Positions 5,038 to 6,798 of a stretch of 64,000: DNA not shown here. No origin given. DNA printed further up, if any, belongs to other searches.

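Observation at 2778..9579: Four-gene operon: B12-rSAM (953 aa), Zn-ribbon rSAM, DegT aminotransferase, twitch rSAM, with the last three genes chained by 4-nt overlaps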

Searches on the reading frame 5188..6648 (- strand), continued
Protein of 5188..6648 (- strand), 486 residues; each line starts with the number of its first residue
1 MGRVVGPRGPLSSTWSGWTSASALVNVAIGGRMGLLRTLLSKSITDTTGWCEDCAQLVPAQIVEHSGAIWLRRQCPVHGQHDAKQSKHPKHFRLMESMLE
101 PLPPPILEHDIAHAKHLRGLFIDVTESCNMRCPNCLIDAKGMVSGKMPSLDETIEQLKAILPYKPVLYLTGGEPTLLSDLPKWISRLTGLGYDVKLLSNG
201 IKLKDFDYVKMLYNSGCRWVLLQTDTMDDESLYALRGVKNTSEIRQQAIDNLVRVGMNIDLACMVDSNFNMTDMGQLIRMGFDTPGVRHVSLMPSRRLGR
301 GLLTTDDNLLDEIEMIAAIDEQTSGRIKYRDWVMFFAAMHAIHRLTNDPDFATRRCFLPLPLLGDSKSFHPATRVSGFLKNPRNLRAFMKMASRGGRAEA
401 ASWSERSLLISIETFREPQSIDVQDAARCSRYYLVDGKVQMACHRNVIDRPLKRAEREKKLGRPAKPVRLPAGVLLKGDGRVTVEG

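Call 105: list_cluster_members(proteins=[P0129, P0138, P0142, P0143, P0146, P0160, P0162, P0166, P0168, P0173])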
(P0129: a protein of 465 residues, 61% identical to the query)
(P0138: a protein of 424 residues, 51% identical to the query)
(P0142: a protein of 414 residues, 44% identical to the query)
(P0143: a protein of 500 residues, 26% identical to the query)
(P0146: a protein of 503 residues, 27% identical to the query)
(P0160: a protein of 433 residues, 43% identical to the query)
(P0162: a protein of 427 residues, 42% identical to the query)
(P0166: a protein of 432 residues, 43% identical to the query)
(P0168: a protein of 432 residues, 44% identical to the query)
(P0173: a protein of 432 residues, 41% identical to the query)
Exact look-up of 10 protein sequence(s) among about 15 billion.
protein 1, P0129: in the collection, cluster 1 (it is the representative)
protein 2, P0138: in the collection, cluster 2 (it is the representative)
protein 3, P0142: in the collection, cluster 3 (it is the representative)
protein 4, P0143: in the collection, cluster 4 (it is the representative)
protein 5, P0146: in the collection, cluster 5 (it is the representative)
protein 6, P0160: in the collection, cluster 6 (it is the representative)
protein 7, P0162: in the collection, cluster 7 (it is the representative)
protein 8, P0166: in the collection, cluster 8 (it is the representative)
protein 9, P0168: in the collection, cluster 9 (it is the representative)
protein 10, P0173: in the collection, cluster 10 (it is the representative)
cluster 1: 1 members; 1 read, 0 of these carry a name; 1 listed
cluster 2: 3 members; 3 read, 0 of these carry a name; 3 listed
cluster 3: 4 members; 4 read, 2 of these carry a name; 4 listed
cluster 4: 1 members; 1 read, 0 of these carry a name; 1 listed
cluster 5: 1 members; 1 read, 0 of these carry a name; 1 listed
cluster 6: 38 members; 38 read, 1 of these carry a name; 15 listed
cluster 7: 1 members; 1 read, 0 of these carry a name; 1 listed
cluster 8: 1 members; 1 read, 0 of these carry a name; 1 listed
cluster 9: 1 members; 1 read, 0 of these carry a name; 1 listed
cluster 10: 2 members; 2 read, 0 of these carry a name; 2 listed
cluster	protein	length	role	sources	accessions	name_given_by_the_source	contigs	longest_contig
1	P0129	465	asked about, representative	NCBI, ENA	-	-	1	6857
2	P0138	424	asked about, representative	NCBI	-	-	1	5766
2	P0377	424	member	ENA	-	-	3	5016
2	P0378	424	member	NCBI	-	-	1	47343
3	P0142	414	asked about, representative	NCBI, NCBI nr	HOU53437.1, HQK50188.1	MAG TPA: radical SAM protein [Myxococcota bacterium] | radical SAM protein [Myxococcota bacterium]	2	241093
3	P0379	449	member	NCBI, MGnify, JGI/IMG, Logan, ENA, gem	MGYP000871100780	CR=1 FL=1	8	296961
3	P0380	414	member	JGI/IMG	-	-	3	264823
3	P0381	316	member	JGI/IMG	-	-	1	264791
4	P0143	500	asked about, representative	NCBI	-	-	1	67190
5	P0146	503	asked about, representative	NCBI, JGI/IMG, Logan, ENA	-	-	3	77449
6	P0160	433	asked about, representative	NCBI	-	-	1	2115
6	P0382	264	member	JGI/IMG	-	dTDP-4-amino-4,6-dideoxygalactose transaminase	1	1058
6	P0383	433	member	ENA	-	-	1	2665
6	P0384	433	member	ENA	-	-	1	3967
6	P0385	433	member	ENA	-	-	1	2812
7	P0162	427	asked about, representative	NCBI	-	-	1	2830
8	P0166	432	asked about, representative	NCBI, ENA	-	-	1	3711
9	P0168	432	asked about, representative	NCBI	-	-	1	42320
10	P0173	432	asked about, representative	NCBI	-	-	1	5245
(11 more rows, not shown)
